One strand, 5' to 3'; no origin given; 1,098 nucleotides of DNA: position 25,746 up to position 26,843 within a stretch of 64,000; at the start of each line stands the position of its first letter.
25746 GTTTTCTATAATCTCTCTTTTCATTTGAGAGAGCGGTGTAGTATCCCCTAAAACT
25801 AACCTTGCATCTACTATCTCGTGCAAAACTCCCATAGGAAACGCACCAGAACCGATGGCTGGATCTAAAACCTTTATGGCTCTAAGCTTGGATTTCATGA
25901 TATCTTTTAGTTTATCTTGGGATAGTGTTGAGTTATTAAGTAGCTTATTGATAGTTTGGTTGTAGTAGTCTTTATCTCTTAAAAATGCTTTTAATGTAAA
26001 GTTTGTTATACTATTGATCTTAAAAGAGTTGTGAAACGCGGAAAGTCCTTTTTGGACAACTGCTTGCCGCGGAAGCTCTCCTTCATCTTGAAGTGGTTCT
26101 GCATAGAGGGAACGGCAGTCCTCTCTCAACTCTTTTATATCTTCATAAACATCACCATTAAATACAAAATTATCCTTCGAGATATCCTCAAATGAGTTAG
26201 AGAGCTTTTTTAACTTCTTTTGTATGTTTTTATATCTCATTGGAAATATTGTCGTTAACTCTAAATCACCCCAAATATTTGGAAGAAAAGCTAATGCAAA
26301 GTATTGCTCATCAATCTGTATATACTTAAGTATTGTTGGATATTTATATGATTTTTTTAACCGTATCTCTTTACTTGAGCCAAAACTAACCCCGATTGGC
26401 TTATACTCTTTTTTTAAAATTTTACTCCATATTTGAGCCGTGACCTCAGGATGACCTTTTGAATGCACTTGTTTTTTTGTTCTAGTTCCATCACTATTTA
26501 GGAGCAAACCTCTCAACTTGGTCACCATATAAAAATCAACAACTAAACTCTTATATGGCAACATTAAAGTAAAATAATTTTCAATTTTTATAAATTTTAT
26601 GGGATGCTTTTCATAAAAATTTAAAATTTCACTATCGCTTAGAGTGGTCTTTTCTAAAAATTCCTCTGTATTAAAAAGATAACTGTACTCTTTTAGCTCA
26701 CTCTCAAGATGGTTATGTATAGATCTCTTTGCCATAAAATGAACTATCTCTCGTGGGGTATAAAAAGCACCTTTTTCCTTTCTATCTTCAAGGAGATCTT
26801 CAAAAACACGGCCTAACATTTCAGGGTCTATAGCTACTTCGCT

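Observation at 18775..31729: Six-gene, translationally coupled island joining a Wadjet-like SMC module to a methyltransferase and a PLD-SNF2 helicase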

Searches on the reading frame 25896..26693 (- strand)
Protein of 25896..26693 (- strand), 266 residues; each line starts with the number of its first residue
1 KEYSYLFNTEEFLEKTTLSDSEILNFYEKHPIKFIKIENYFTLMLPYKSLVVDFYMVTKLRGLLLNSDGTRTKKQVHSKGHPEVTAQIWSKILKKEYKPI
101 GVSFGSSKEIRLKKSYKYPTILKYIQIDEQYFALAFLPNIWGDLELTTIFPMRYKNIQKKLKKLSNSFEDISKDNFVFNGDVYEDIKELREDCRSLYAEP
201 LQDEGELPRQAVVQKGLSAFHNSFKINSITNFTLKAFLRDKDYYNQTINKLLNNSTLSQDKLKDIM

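Call 72: search_protein_representatives(protein=window:25896-26693:-)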
Query: 266 residues. Proteins with E-value up to 0.001 (for the whole library): 16; up to 1e-10: 10; up to 1e-30: 7. The best 16 are listed.
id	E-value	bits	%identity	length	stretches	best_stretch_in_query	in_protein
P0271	8.0e-104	363.0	63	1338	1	1-266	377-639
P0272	3.1e-96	338.1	60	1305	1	2-266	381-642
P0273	1.0e-89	316.8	59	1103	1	1-266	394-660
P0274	1.3e-85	303.3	58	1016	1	1-266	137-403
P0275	8.9e-78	277.7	62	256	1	45-266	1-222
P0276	1.8e-76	273.4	60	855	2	65-266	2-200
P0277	2.0e-55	204.4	46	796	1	1-266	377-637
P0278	2.8e-29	118.8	56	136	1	137-236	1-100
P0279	3.3e-13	66.2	31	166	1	18-170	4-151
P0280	6.6e-12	61.9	58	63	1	178-237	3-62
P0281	4.5e-10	55.9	53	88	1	185-242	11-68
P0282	4.7e-10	55.8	69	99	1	177-225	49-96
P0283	1.1e-08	51.3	33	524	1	7-172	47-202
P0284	1.7e-07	47.5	29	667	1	5-162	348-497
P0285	7.4e-06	42.1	64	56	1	184-225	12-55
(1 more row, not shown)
